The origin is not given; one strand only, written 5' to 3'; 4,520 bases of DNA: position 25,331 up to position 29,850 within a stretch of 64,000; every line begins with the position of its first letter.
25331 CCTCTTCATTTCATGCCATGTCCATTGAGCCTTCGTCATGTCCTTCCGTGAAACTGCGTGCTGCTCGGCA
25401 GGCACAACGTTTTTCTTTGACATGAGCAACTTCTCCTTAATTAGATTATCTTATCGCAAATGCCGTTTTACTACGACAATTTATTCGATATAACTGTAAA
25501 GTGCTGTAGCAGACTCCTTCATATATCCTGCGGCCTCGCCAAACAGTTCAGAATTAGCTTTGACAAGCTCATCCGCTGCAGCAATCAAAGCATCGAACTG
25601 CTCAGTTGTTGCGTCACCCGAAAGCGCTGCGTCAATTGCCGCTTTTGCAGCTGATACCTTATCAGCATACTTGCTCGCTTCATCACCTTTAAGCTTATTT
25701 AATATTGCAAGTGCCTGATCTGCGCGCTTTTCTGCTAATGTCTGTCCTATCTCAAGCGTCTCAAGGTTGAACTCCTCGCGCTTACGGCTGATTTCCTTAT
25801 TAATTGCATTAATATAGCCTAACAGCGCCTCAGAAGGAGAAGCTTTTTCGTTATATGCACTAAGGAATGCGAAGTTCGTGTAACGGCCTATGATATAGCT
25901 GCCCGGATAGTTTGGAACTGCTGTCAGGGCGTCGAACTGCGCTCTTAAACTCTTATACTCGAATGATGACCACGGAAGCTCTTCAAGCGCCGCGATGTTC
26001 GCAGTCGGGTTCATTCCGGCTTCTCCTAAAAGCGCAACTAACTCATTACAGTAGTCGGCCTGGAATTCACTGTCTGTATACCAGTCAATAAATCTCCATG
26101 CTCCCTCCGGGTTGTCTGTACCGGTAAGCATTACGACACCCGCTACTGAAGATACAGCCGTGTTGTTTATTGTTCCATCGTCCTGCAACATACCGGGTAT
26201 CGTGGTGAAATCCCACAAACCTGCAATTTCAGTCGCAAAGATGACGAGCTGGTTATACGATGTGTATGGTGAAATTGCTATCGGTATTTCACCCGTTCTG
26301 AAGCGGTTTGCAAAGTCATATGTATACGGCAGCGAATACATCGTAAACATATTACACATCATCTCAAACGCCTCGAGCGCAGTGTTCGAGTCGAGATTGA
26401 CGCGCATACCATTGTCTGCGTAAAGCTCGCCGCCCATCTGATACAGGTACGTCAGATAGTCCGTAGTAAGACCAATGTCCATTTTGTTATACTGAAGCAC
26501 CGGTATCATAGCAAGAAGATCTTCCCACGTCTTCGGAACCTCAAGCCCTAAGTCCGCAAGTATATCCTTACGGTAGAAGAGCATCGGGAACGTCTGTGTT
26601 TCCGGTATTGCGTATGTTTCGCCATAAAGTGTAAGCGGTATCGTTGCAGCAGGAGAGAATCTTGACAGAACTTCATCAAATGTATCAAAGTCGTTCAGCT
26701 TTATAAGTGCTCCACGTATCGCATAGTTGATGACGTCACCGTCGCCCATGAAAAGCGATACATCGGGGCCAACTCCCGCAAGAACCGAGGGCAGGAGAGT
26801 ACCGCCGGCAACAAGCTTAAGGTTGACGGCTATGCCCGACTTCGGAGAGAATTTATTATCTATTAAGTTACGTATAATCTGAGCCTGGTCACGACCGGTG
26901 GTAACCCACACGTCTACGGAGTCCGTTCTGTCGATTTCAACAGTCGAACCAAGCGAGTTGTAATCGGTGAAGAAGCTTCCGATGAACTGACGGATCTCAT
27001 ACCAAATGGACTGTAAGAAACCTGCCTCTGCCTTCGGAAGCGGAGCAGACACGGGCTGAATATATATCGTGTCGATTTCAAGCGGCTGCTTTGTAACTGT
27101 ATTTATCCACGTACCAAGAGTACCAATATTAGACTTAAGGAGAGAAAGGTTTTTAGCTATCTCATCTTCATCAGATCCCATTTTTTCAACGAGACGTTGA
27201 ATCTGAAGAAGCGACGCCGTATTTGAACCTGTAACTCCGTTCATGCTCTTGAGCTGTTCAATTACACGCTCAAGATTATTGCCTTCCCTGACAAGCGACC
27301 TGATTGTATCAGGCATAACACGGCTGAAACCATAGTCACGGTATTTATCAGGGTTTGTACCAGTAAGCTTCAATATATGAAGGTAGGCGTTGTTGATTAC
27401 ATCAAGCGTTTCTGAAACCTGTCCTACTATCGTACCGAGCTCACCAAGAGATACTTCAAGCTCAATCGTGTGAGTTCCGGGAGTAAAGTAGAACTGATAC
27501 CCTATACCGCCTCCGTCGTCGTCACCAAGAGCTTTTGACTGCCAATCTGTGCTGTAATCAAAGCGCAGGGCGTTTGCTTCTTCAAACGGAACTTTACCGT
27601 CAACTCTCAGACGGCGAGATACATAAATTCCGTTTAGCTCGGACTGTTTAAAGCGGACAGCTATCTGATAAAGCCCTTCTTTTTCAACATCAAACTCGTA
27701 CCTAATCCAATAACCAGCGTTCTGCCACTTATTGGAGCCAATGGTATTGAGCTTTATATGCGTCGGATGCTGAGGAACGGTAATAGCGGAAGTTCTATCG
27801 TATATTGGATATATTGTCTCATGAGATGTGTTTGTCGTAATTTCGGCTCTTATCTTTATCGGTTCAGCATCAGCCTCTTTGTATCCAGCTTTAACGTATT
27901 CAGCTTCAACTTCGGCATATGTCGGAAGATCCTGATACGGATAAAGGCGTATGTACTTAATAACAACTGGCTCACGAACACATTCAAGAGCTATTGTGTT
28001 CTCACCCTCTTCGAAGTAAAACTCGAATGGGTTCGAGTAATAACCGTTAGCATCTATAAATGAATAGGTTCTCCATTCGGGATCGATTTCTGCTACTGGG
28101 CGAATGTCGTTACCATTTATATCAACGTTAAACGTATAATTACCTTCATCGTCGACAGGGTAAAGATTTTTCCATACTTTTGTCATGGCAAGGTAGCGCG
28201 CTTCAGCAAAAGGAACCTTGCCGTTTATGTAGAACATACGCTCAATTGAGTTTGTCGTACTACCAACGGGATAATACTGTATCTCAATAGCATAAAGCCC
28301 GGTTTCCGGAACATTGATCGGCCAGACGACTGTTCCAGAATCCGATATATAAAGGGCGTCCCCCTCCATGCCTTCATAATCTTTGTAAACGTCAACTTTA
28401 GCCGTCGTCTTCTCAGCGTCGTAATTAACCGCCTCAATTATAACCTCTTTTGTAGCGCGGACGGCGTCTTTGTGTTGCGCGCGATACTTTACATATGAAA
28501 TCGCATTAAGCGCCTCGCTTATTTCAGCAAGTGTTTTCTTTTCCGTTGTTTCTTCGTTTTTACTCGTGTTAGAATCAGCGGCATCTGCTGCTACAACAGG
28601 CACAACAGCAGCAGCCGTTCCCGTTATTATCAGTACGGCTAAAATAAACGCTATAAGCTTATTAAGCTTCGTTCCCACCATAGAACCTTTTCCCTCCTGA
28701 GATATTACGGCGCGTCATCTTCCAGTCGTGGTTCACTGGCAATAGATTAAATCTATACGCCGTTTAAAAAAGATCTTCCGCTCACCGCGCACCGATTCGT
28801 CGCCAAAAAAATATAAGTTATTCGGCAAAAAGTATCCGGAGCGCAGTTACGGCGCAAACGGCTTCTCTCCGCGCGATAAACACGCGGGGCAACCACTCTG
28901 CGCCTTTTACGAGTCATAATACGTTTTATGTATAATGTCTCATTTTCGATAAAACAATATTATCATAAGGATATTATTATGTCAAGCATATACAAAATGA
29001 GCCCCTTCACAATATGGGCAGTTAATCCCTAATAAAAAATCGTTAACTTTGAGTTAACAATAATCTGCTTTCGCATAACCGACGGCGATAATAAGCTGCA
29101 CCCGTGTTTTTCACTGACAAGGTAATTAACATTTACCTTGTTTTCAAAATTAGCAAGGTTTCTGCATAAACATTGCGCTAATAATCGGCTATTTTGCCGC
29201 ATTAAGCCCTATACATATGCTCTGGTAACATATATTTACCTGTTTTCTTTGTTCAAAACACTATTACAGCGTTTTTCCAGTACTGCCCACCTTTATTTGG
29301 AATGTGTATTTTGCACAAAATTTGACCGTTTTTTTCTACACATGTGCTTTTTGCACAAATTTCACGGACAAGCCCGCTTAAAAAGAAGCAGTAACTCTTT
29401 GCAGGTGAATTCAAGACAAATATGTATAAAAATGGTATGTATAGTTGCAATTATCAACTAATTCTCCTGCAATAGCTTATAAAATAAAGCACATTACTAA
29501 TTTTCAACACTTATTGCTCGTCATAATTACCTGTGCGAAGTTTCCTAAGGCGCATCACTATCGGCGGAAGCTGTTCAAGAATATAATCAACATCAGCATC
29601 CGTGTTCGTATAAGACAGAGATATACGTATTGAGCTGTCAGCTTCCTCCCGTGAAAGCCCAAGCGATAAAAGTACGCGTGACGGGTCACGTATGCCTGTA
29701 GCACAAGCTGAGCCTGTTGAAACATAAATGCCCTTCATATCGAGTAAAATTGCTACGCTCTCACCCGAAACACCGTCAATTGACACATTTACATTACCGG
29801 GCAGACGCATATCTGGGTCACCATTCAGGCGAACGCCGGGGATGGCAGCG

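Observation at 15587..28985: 13 kb seven-gene operon: giant binding protein, two full sugar-type permease pairs, an NHL::Yip1 membrane protein and a 1247-aa secreted protein, with no ATPase, regulator or known glycosidase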

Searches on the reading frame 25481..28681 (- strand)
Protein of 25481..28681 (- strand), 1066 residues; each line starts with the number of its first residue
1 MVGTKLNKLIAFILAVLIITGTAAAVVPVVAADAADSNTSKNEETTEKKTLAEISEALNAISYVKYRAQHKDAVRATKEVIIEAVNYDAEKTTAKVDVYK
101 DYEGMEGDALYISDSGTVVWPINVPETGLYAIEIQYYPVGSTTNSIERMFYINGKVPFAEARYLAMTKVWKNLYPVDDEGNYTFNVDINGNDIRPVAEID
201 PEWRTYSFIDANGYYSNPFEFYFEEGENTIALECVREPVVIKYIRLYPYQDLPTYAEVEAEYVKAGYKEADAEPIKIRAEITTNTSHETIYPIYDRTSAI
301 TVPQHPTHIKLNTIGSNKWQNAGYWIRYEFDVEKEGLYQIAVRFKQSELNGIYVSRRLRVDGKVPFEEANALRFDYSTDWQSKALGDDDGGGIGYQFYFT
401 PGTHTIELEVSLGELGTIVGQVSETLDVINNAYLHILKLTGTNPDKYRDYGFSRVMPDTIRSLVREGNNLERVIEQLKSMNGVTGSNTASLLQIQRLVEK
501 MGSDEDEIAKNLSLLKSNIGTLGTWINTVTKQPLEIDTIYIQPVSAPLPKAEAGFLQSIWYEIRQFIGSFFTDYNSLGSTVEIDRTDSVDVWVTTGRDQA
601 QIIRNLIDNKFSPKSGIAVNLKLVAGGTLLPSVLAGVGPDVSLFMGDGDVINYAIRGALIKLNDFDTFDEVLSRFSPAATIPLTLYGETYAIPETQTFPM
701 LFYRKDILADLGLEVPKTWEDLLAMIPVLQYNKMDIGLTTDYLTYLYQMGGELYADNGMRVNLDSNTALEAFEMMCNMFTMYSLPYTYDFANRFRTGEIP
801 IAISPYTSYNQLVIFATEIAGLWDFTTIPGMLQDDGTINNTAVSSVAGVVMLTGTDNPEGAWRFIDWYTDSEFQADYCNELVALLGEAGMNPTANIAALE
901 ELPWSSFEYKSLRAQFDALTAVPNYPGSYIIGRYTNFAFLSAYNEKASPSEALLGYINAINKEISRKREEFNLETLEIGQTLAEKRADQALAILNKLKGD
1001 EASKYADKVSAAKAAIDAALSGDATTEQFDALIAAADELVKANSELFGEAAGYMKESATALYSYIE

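Call 3: search_protein_families(library=pfam, proteins=[window:25481-28681:-], max_evalue=0.01)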
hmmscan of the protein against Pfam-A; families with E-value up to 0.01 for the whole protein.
window:25481-28681:- (1066 aa): 3 families
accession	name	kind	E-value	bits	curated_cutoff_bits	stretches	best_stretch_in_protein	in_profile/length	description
PF13416.11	SBP_bac_8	-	1e-21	78.5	27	1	629-879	28-254/279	Bacterial extracellular solute-binding protein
PF01547.30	SBP_bac_1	-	2.8e-21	77.2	26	1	603-874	10-306/307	Bacterial extracellular solute-binding protein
PF25275.1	Golvesin_C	-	0.0024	18.4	31.6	0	113-141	38-66/132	Golvesin C-terminal domain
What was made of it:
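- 25481..28681 (-): 1066-aa oversized solute-binding protein: N-terminal signal/anchor helix without lipobox, two beta-sandwich modules (aa ~80-250 and ~275-412), four-helix region (415-530), MalE-like SBP fold (588-980), C-terminal helices. Pfam (call 3).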

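Call 4: search_protein_families(library=ncbifam, proteins=[window:25481-28681:-], max_evalue=0.01)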
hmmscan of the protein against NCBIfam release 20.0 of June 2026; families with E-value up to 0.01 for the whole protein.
window:25481-28681:- (1066 aa): 3 families
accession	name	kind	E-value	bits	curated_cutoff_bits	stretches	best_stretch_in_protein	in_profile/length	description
TIGR03851.1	chitin_NgcE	equivalog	0.0012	17.8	399.65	0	670-726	134-190/450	N-acetylglucosamine/diacetylchitobiose ABC transporter substrate-binding protein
NF053763.1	ABCarbgalBndGanS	equivalog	0.0018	17.1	700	1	635-723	88-170/420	galactooligosaccharide ABC transporter substrate-binding protein GanS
TIGR03850.1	bind_CPR_0540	equivalog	0.0052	15.4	299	0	687-725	149-187/437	carbohydrate ABC transporter substrate-binding protein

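Call 11: search_solved_structures(query=window:25481-28681:-, max_evalue=1)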
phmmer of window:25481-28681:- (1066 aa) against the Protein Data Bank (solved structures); distinct sequences matched with E-value up to 1: 59.
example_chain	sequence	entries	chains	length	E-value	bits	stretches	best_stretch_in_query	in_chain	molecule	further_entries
9xf5_A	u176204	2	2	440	3e-09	38.7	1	616-872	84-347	ABC transporter substrate-binding protein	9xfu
1elj_A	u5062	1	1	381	4.8e-09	38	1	591-873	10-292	MALTODEXTRIN-BINDING PROTEIN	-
5ysb_A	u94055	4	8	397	1.7e-08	36.2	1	589-877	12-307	Lin1841 protein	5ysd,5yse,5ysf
6dtq_A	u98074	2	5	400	3.8e-08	35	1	668-783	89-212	maltose-binding protein MalE3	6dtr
4r9f_A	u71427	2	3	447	5.8e-08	34.4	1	625-725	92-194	MBP1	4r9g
5ci5_A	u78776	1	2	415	2.8e-07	32.1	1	588-872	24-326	Extracellular solute-binding protein family 1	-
3vxb_A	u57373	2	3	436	3.9e-07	31.7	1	638-729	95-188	Putative sugar-binding lipoprotein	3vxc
3jzj_A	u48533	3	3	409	3.8e-06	28.4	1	650-802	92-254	Acarbose/maltose binding protein GacH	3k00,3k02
3k01_A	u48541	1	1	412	3.9e-06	28.4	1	650-802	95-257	Acarbose/maltose binding protein GacH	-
1eu8_A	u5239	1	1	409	3.9e-05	25.1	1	630-788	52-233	TREHALOSE/MALTOSE BINDING PROTEIN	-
7eho_A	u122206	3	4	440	0.00011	23.6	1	632-730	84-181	Chitin oligosaccharide binding protein NagB2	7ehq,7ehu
7c14_A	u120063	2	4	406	0.00026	22.3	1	686-834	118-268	Sugar ABC transporter, periplasmic sugar-binding protein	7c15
7c0y_A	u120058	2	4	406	0.0003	22.1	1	686-831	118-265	Sugar ABC transporter, periplasmic sugar-binding protein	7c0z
7c0r_A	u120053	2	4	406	0.00037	21.8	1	686-831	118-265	Sugar ABC transporter, periplasmic sugar-binding protein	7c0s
7c0t_A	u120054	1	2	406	0.00038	21.8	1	686-831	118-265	Sugar ABC transporter, periplasmic sugar-binding protein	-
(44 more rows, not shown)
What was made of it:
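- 25481..28681 (-): PDB sequence hits to oligosaccharide SBPs (call 11).
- On CUT1 carbohydrate ABC importer: PDB sequence hits to sugar SBPs (call 11).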

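Call 31: find_homologous_proteins(query=window:25481-28681:-, max_evalue=0.00001)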
Query window:25481-28681:- (1066 aa): 1034 proteins with E <= 0.00001 among 8000 candidates; the best 120 are listed.
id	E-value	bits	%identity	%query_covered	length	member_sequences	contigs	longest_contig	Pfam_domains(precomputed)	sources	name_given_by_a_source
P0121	0.0e+0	2391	99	100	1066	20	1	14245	PF13416.12,PF01547.31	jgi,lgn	jgi:ABC-type glycerol-3-phosphate transport system substrate-binding protein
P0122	0.0e+0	2233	92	100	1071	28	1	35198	PF01547.31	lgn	-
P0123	0.0e+0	1694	70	100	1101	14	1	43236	PF13416.12,PF01547.31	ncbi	-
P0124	0.0e+0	1689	69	100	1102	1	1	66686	PF13416.12,PF01547.31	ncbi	-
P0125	0.0e+0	1679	68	100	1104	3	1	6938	PF13416.12,PF01547.31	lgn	-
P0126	0.0e+0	1650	68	100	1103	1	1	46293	PF13416.12,PF01547.31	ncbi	-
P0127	0.0e+0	1649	68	99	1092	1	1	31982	PF13416.12,PF01547.31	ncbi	-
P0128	0.0e+0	1648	68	100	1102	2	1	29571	PF13416.12,PF01547.31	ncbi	-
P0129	0.0e+0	1640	67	100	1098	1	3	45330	PF13416.12,PF01547.31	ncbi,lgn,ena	-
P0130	0.0e+0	1638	67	100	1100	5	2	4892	PF01547.31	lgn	-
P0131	0.0e+0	1627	67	100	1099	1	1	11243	PF13416.12,PF01547.31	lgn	-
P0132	0.0e+0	1617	68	99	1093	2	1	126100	PF13416.12,PF01547.31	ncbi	-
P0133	0.0e+0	1601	66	100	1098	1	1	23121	PF01547.31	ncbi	-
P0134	0.0e+0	1586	65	100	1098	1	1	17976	PF01547.31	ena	-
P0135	0.0e+0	1575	64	100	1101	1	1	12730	PF01547.31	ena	-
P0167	0.0e+0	1275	56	100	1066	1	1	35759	PF01547.31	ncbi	-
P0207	0.0e+0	1221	54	100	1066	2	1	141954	-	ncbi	-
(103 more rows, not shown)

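Call 58: predict_structure(alignment_id=A3)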
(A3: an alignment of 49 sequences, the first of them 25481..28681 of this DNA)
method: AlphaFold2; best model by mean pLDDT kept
length: 1066 residues; sequences in the alignment: 49
mean_pLDDT: 83.4   pTM: 0.75
mean pLDDT of the five models: 83.4, 81.2, 80.7, 80.5, 77.8
residues with pLDDT >= 90: 417; 70-90: 534; 50-70: 54; < 50: 61
segments of 3 or more residues with pLDDT < 50: 1-3, 14-57, 574-583
pLDDT, mean of each block of 10 residues (from residue 1): 50 46 29 26 30 44 85 90 94 93 92 92 93 93 84 87 88 88 79 86 92 86 94 91 95 93 91 92 91 85 76 90 93 94 90 91 93 90 84 86 96 86 84 81 75 86 90 84 70 90 87 82 82 93 89 81 75 43 61 81 84 83 74 74 71 84 91 91 89 92 87 89 88 84 89 75 85 89 82 82 91 70 88 89 90 87 93 89 74 87 86 93 83 89 87 88 85 79 90 87 89 93 89 94 90 92 76
secondary structure, 60 per line:
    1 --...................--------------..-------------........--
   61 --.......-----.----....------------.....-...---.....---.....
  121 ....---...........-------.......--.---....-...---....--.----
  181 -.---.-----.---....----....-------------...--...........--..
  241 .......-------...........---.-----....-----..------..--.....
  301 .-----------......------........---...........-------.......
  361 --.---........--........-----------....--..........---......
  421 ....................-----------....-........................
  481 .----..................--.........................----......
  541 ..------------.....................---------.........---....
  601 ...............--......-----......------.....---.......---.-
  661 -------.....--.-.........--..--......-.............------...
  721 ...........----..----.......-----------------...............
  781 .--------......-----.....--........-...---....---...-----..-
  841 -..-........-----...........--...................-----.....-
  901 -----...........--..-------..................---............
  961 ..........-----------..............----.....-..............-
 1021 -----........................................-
elements in order (helices of 4 or more, strands of 3 or more residues): H3-21 H51-58 H63-69 E80-83 E96-100 E108-112 E116-124 E128-138 E146-152 H159-162 E164-166 E170-173 E196-199 E204-207 E221-223 E226-236 E239-247 H255-265 E275-278 H296-301 E313-315 E325-332 E336-346 E354-360 H367-371 E372-374 E377-384 E396-399 E402-411 H415-440 H452-455 H457-481 H486-503 H506-530 E535-542 H555-575 E588-593 H597-615 E618-623 H629-634 E641-645 H649-655 H668-672 H677-683 E692-697 E699-704 H705-711 H719-731 H742-748 H766-781 H790-795 E801-805 H808-815 E823-826 E830-832 E845-852 H858-868 H871-889 H896-899 H906-916 H928-945 H949-970 H982-995 H1000-1004 H1006-1019 H1026-1065
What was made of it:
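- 25481..28681 (-): AF2 model pLDDT 83.4 (call 58).
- On CBM35/CBM6-type carbohydrate-binding modules (N-terminal modules of the SBP): The model shows beta-sandwiches (call 58).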

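Call 61: fold_search(model_id=the predicted structure, library=pdb)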
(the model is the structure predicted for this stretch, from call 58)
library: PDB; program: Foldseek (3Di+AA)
matches with E <= 10: 1387; with E <= 0.001: 1007
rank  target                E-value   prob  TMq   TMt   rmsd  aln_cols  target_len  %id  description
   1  9xf5_A                5.3e-17  1.00  0.29  0.73   4.8       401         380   21  Cycloisomaltooligosaccharide binding protein in complex with cycloisomaltooctaose (released 2026-03-25)
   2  5ci5_B                8.6e-17  1.00  0.29  0.69   5.1       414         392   20  Crystal Structure of an ABC transporter Solute Binding Protein from Thermotoga Lettingae TMO (Tlet_1705, TARGET EFI-51 (released 2015-07-22)
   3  9xfu_A                1.7e-16  1.00  0.29  0.70   4.8       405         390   20  Cycloisomaltooligosaccharide binding protein in complex with isomaltoheptaose (released 2026-03-25)
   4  5ci5_A                4.5e-16  1.00  0.29  0.69   5.0       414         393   19  Crystal Structure of an ABC transporter Solute Binding Protein from Thermotoga Lettingae TMO (Tlet_1705, TARGET EFI-51 (released 2015-07-22)
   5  4r9g_A                9.7e-16  1.00  0.27  0.64   6.3       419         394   18  CpMnBP1 with Mannotriose Bound (released 2014-10-29)
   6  7fbb_A                1.2e-15  1.00  0.29  0.64  11.7       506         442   16  De novo design protein D12 with MBP tag (released 2021-12-22)
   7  5tj4_D                1.8e-15  1.00  0.28  0.50  12.7       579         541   15  Gasdermin-B C-terminal domain containing the polymorphism residues Gly299:Pro306 fused to maltose binding protein (released 2017-02-01)
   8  1y4c_A                2.4e-15  1.00  0.27  0.54  16.3       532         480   17  Designed Helical Protein fusion MBP (released 2005-02-15)
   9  5f7v_A                3.3e-15  1.00  0.27  0.68   4.9       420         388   17  ABC substrate-binding protein Lmo0181 from Listeria monocytogenes in complex with cycloalternan (released 2016-09-07)
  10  5yse_A                3.7e-15  1.00  0.30  0.76   4.2       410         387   20  Crystal structure of beta-1,2-glucooligosaccharide binding protein in complex with sophorotetraose (released 2018-05-02)
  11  4wmt_A                3.7e-15  1.00  0.27  0.51  12.0       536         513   15  STRUCTURE OF MBP-MCL1 BOUND TO ligand 1 AT 2.35A (released 2015-05-06)
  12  9cpn_B                3.7e-15  1.00  0.27  0.51  14.8       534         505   16  Structural basis of BAK sequestration by MCL-1 and consequences for apoptosis initiation (released 2025-06-04)
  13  7fbc                  3.8e-15  1.00  0.29  0.62  10.2       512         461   17  De novo design protein D22 with MBP tag (released 2021-12-22)
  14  3k01                  4.0e-15  1.00  0.31  0.80   3.4       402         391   17  Crystal structures of the GacH receptor of Streptomyces glaucescens GLA.O in the unliganded form and in complex with aca (released 2010-02-16)
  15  4r0y_A                4.0e-15  1.00  0.29  0.62  10.4       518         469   15  Structure of Maltose-binding Protein Fusion with the C-terminal GH1 domain of Guanylate Kinase-associated Protein from (released 2014-09-10)
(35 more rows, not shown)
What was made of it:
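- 25481..28681 (-): Foldseek top hits are oligosaccharide-binding SBPs (call 61).
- On CUT1 carbohydrate ABC importer: Foldseek target TM 0.7-0.8 to oligosaccharide SBPs (call 61).
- SBP: the fold matches oligosaccharide binders (call 61).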

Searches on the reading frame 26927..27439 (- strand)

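Call 62: search_protein_families(library=pfam, max_evalue=1, proteins=[window:26927-27439:-])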
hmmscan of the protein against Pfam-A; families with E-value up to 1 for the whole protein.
seq(171 aa): 2 families
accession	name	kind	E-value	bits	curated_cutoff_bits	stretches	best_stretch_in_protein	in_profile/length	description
PF15783.10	FSIP2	-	0.032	12.7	27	1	12-97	519-602/875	Fibrous sheath-interacting protein 2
PF17001.10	T3SS_basalb_I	-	0.19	12.7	32.4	1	54-108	34-90/94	Type III secretion basal body protein I, YscI, HrpB, PscI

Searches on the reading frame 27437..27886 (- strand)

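Call 62: search_protein_families(library=pfam, max_evalue=1, proteins=[window:27437-27886:-])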
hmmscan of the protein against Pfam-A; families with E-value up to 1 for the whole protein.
seq(150 aa): 3 families
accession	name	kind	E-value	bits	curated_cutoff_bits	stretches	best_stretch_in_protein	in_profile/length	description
PF25302.1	NADase_transloc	-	0.086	13.5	27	1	84-133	7-56/146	NAD glycohydrolase translocation F5/8 type C domain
PF09148.16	DUF1934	-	0.1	13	22.5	1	39-114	11-84/128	Domain of unknown function (DUF1934)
PF07565.18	Band_3_cyto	-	0.31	11.1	34.3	1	51-71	17-37/294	Band 3 cytoplasmic domain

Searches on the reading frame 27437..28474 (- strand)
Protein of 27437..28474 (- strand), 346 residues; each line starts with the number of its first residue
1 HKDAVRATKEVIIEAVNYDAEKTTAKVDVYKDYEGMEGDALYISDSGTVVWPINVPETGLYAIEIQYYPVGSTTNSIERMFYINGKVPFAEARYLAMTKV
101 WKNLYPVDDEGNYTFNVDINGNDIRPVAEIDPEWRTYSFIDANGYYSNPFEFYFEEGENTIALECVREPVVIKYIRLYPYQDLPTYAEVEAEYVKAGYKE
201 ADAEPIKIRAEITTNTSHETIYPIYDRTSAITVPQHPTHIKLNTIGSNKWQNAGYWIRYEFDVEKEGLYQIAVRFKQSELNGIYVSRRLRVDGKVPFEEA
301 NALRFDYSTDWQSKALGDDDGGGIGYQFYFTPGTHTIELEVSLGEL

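Call 63: search_solved_structures(query=window:27437-28474:-, max_evalue=10)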
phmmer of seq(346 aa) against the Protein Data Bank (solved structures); distinct sequences matched with E-value up to 10: 6.
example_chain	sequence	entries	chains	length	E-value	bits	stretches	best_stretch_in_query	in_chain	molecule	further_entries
2vzp_A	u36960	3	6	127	0.033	16.5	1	15-92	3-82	EXO-BETA-D-GLUCOSAMINIDASE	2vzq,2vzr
2w47_A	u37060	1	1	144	0.28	13.5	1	46-103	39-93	LIPOLYTIC ENZYME, G-D-S-L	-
2w1w_A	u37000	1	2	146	0.29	13.4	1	46-103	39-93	LIPOLYTIC ENZYME, G-D-S-L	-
7dm0_A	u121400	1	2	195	1.3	11.3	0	107-137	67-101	Biofilm-associated surface protein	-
9etk_A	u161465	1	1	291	1.3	11.3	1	202-281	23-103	Metal-dependent phosphoesterases (PHP family)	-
2bgo_A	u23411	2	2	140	1.4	11.2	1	47-123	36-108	ENDO-B1,4-MANNANASE 5C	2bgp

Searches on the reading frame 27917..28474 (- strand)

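Call 62: search_protein_families(library=pfam, max_evalue=1, proteins=[window:27917-28474:-])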
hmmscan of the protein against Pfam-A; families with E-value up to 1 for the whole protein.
seq(186 aa): 2 families
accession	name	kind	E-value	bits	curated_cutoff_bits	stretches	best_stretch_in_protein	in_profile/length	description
PF25275.1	Golvesin_C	-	0.047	14.2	31.6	1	44-72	38-66/132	Golvesin C-terminal domain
PF16990.11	CBM_35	-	0.058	14.2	28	1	42-100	31-90/121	Carbohydrate binding module (family 35)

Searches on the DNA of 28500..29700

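Call 21: search_rna_families(source=window, start=28500, end=29700, threshold=evalue, max_evalue=1)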
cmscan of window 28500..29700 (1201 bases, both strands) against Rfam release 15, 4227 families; matches with E-value up to 1: 0.
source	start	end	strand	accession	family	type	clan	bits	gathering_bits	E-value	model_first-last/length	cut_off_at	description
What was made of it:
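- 28682..28956 (-): Long structured 5' leader between the promoter candidate and the SBP start codon. No Rfam match (call 21).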
